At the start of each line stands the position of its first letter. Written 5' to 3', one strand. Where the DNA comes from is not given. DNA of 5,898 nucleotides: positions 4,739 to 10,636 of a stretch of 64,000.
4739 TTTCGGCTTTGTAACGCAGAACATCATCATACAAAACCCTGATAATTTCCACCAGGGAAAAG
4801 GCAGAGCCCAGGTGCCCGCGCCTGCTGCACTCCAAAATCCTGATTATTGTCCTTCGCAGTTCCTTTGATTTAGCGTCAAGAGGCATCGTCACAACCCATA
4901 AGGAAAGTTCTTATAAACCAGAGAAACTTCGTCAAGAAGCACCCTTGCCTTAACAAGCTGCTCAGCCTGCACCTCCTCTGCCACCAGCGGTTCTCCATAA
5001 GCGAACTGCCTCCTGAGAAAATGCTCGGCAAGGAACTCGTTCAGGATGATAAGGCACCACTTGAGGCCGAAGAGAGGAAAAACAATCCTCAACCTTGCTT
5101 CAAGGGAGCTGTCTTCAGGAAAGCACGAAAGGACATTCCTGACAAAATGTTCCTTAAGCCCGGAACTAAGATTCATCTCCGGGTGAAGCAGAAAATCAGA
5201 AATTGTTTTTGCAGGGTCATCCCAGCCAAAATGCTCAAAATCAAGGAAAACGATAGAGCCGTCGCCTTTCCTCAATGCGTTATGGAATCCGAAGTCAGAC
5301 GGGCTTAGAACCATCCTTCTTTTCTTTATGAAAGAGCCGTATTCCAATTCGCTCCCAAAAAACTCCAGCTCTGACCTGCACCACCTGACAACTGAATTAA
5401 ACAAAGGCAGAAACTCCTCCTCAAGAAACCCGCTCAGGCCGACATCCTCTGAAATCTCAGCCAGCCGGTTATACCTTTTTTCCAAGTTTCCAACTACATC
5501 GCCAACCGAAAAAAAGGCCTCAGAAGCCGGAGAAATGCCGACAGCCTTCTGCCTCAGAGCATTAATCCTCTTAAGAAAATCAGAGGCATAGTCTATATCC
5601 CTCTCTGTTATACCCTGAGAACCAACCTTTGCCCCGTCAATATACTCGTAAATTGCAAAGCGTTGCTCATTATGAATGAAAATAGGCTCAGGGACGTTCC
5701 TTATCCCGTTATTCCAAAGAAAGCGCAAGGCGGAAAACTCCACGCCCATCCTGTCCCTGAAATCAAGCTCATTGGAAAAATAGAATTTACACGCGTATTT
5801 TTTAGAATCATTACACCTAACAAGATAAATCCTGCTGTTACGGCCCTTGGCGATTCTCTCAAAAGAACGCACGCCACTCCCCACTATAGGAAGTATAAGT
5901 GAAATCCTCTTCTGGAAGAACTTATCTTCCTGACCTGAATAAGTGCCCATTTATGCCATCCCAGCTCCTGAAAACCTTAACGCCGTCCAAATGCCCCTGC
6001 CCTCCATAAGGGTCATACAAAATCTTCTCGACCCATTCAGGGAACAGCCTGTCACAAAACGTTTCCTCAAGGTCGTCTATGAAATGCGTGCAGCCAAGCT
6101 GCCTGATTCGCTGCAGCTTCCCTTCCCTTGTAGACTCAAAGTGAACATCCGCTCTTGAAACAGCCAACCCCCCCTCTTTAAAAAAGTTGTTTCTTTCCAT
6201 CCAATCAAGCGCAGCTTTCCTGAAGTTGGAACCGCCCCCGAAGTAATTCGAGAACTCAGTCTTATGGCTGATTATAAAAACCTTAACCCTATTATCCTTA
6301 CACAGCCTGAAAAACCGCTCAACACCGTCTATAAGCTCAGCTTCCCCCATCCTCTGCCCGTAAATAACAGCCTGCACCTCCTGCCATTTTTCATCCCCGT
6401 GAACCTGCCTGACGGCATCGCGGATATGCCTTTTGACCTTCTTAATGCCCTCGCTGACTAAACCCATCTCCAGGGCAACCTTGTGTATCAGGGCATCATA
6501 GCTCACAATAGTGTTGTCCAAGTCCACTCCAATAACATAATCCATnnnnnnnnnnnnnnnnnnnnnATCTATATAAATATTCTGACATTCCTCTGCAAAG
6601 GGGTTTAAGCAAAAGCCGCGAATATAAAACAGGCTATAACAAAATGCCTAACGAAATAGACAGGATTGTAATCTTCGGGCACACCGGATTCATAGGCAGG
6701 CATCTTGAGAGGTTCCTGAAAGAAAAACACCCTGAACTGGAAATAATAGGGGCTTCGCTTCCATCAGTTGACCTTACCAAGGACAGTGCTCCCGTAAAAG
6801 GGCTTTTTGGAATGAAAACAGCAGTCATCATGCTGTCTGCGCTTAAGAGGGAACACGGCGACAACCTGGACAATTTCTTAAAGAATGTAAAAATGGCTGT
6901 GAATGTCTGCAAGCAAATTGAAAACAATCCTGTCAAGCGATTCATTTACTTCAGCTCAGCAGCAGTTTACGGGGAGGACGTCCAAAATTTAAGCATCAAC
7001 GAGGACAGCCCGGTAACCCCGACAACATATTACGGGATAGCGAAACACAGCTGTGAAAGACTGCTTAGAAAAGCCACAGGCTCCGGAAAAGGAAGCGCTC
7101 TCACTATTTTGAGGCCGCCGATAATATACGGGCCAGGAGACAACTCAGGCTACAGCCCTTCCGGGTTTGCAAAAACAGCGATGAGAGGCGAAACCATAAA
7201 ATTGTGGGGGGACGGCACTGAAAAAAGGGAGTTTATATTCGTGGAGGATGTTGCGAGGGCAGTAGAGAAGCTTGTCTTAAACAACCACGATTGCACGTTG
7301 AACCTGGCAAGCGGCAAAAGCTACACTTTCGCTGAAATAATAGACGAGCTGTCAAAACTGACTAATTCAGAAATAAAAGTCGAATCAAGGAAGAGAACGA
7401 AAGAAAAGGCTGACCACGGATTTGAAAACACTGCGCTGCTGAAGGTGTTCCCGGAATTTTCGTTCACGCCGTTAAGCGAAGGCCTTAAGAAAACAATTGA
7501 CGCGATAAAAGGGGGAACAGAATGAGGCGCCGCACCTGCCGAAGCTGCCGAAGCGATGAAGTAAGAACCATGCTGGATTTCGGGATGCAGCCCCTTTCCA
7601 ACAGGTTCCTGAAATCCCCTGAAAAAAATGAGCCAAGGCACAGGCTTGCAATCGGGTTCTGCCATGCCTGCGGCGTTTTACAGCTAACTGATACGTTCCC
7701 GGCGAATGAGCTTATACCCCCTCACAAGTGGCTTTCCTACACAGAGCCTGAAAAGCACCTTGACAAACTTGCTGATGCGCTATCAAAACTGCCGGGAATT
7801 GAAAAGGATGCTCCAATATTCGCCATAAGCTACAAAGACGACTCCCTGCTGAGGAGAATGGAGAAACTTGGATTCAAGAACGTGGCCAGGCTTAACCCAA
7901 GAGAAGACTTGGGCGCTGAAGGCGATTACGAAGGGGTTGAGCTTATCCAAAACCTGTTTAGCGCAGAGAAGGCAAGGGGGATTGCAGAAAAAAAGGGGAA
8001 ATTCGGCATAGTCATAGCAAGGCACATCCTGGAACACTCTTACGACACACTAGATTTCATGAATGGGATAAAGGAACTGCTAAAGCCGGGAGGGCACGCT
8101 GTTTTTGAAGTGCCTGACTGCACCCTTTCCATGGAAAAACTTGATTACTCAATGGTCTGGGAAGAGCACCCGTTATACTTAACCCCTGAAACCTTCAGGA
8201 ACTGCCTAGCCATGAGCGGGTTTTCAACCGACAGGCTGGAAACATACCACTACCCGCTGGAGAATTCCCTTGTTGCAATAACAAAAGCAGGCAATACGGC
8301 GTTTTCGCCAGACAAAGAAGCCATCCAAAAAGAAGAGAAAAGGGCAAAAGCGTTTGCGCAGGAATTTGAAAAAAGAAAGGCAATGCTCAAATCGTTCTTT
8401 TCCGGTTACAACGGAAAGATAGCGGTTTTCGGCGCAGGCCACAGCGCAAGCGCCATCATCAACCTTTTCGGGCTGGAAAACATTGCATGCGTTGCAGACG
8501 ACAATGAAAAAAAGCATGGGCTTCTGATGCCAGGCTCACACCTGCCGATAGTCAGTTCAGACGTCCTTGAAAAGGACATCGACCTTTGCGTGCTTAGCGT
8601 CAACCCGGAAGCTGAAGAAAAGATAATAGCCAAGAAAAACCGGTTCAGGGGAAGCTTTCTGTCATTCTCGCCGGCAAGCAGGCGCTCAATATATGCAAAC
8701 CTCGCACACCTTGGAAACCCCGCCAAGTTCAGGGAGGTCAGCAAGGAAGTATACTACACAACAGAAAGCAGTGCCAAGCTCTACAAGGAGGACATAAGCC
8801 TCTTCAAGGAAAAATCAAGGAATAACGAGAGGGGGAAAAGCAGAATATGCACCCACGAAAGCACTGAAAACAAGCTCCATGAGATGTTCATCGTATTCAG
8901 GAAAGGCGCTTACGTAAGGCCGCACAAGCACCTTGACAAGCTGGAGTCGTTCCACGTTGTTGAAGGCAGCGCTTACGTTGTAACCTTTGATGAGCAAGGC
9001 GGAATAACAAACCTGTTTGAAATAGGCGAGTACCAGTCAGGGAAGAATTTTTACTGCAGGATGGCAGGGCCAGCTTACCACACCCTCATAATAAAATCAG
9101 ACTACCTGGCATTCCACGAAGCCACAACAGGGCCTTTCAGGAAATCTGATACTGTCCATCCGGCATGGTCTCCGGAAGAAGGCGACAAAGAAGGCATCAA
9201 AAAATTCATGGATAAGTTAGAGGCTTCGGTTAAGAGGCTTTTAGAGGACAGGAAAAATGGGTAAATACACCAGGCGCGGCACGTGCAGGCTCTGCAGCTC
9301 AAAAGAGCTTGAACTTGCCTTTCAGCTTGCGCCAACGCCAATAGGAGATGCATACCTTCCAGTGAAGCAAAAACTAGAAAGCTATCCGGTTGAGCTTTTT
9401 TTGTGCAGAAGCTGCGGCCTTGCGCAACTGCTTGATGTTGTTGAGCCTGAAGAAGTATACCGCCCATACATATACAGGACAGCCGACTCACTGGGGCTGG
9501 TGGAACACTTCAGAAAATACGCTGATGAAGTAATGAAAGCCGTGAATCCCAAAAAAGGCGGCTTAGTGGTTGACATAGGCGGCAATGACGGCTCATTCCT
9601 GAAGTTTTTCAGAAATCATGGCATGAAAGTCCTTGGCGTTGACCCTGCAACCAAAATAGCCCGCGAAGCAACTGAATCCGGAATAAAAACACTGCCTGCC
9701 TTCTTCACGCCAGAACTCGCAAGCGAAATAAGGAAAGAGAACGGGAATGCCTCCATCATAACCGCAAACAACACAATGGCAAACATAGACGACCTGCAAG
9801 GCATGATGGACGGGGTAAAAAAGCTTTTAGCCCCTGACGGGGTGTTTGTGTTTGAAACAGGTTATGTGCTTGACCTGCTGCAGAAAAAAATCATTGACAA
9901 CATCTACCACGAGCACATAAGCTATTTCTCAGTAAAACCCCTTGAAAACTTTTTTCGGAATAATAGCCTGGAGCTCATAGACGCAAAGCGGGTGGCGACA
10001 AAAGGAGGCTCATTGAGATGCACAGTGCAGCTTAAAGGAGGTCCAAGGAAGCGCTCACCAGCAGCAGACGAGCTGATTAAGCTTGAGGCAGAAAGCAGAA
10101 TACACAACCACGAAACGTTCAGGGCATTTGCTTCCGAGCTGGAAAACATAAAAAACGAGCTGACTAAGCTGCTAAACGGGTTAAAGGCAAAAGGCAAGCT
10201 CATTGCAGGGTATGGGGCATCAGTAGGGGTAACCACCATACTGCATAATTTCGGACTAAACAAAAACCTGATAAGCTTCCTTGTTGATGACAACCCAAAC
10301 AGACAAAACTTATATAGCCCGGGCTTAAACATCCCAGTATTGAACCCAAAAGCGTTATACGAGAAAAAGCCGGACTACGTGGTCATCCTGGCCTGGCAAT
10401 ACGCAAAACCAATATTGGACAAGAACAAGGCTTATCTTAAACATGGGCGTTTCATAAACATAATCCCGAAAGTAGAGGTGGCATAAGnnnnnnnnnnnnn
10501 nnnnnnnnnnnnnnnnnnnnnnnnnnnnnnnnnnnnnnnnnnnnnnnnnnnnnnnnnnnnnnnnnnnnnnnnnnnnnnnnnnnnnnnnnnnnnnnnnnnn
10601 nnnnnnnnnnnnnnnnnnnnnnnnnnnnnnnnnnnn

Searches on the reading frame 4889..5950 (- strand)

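Call 8: search_protein_families(library=pfam, proteins=[window:4889-5950:-], max_evalue=0.001)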
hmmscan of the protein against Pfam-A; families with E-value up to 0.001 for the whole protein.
window:4889-5950:- (353 aa): 1 family
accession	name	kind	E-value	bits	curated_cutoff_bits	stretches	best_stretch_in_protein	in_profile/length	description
PF01636.29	APH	-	4.6e-07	30.3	23.2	1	30-247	2-203/239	Phosphotransferase enzyme family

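Call 39: search_protein_families(library=ncbifam, proteins=[window:4889-5950:-], max_evalue=0.00001)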
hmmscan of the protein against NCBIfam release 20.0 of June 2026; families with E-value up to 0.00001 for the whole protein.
window:4889-5950:- (353 aa): 0 families

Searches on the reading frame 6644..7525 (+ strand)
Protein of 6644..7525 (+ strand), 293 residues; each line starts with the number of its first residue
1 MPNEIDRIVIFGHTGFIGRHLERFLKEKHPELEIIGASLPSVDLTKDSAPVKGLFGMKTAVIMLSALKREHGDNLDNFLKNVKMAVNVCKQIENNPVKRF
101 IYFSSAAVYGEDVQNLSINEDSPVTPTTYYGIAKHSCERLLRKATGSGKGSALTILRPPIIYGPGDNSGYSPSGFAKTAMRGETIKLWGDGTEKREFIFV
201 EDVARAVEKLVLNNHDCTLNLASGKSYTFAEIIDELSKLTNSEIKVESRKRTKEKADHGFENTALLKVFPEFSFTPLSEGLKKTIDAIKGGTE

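Call 8: search_protein_families(library=pfam, proteins=[window:6644-7525:+], max_evalue=0.001)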
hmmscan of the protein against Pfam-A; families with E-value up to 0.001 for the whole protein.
window:6644-7525:+ (293 aa): 6 families
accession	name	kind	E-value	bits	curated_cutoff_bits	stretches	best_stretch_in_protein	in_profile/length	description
PF01370.27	Epimerase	-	6.6e-37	127.6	20.9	1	8-213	1-227/240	NAD dependent epimerase/dehydratase family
PF16363.11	GDP_Man_Dehyd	-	1.4e-16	61.4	27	1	87-254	111-280/332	GDP-mannose 4,6 dehydratase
PF01073.25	3Beta_HSD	-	4.3e-12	46.1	22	1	42-206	52-224/280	3-beta hydroxysteroid dehydrogenase/isomerase family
PF04321.23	RmlD_sub_bind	-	1.3e-08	34.8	27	1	7-256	2-250/287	RmlD substrate binding domain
PF07993.18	NAD_binding_4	-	7e-07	29.1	20.1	1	82-206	116-257/258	Male sterility protein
PF13460.12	NAD_binding_10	-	8.6e-07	29.4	27.2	1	42-172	46-156/184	NAD(P)H-binding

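Call 39: search_protein_families(library=ncbifam, proteins=[window:6644-7525:+], max_evalue=0.00001)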
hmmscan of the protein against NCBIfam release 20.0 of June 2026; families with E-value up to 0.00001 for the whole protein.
window:6644-7525:+ (293 aa): 14 families
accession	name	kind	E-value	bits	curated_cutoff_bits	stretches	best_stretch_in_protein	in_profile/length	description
TIGR01179.1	galE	equivalog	1.1e-22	80.3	262.3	2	76-157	92-172/332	UDP-glucose 4-epimerase GalE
NF047922.1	GDPFucSynFcl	equivalog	3.9e-17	62.7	500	1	6-251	3-264/308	GDP-L-fucose synthase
TIGR02197.1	heptose_epim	equivalog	2.2e-15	56.6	274.6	1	82-249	92-269/316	ADP-glyceromanno-heptose 6-epimerase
TIGR01181.1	dTDP_gluc_dehyt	equivalog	4.3e-14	52.3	365.1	1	95-242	115-263/321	dTDP-glucose 4,6-dehydratase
TIGR04180.1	EDH_00030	hypoth_equivalog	5.4e-14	51.9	475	1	81-251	97-267/297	NAD-dependent 4,6-dehydratase LegB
NF042423.1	oxyalk_red_Shew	equivalog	1.4e-11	44.1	580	1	17-208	20-218/331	2-alkyl-3-oxoalkanoate reductase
NF043036.1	ErythonDh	equivalog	1.3e-09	37.7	325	1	80-181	102-199/321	D-erythronate dehydrogenase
NF042422.1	oxyalk_red_OleD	equivalog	3e-09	36.7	580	1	18-207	24-211/329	2-alkyl-3-oxoalkanoate reductase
NF008360.0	PRK11150.1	equivalog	8.7e-09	35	452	1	99-239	110-253/310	ADP-glyceromanno-heptose 6-epimerase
TIGR01746.1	Thioester-redct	subfamily_domain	7.2e-08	32.1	213.35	1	80-258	111-302/371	thioester reductase domain-containing protein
NF007956.0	PRK10675.1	subfamily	6.4e-07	28.8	394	1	72-240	91-280/338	UDP-glucose 4-epimerase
NF008872.0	PRK11908.1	equivalog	1.3e-06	27.7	294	0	98-233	111-255/349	bifunctional UDP-4-keto-pentose/UDP-xylose synthase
TIGR03466.1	HpnA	hypoth_equivalog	1.6e-06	27.2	367.65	0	14-168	9-177/327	hopanoid-associated sugar epimerase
TIGR01777.1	yfcH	hypoth_equivalog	1.8e-06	27.8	207.35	0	86-241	94-242/292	TIGR01777 family oxidoreductase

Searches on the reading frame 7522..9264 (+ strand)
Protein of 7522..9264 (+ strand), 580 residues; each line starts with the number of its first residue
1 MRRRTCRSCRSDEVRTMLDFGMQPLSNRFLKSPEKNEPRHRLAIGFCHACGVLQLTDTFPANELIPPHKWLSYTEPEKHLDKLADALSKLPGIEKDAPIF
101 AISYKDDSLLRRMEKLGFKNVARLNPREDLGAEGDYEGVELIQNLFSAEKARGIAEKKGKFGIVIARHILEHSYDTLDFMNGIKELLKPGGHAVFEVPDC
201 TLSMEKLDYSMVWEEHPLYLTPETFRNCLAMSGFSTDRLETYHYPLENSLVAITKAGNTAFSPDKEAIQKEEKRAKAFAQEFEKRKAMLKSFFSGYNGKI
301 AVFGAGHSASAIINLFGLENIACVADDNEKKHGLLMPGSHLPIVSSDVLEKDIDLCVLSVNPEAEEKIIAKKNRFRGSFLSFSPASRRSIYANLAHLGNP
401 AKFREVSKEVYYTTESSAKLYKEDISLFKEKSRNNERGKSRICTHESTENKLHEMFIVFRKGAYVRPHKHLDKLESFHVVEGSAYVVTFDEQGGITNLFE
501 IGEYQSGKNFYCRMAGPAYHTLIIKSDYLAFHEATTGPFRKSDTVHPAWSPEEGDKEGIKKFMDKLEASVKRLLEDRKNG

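Call 8: search_protein_families(library=pfam, proteins=[window:7522-9264:+], max_evalue=0.001)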
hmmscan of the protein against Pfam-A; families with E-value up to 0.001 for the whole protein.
window:7522-9264:+ (580 aa): 3 families
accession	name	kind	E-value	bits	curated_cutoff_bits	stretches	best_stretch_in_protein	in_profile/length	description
PF08421.16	Methyltransf_13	-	3.1e-16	59.7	31.3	1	6-64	1-61/62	Putative zinc binding domain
PF08484.17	Methyltransf_14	-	3.3e-13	50.2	23.5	1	270-376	38-149/160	C-methyltransferase C-terminal domain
PF13489.12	Methyltransf_23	-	2.6e-11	44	27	1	133-235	60-160/164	Methyltransferase domain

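Call 69: search_protein_families(library=ncbifam, proteins=[window:7522-9264:+], max_evalue=0.0001)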
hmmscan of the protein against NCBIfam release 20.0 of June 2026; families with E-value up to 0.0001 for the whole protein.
window:7522-9264:+ (580 aa): 1 family
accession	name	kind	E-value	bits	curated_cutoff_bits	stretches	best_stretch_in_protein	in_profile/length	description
TIGR04366.1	cupin_WbuC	subfamily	2.9e-33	114.5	42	1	422-551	4-132/132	WbuC family cupin fold metalloprotein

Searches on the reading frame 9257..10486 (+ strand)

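Call 8: search_protein_families(library=pfam, proteins=[window:9257-10486:+], max_evalue=0.001)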
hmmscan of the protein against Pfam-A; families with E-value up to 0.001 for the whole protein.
window:9257-10486:+ (409 aa): 6 families
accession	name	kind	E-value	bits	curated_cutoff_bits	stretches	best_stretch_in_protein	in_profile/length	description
PF08484.17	Methyltransf_14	-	1.8e-45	155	23.5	1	248-404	2-160/160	C-methyltransferase C-terminal domain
PF13489.12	Methyltransf_23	-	4e-18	66.1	27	1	85-241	6-162/164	Methyltransferase domain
PF08421.16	Methyltransf_13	-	3.9e-14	53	31.3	1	10-68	1-62/62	Putative zinc binding domain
PF08242.18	Methyltransf_12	-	2.5e-08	35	30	1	105-197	1-98/98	Methyltransferase domain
PF08241.18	Methyltransf_11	-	7.7e-06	26.9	21.2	1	105-199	1-95/95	Methyltransferase domain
PF24999.1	LAMB4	-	0.00097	19.4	27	0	288-315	34-61/66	Laminin subunit beta-4-like domain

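Call 69: search_protein_families(library=ncbifam, proteins=[window:9257-10486:+], max_evalue=0.0001)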
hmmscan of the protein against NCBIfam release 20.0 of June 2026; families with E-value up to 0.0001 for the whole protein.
window:9257-10486:+ (409 aa): 1 family
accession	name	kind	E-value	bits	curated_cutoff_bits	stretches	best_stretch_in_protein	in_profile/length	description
NF045667.1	MTase_DVU1556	equivalog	5e-07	29.4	155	1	90-199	12-119/213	DVU_1556 family methyltransferase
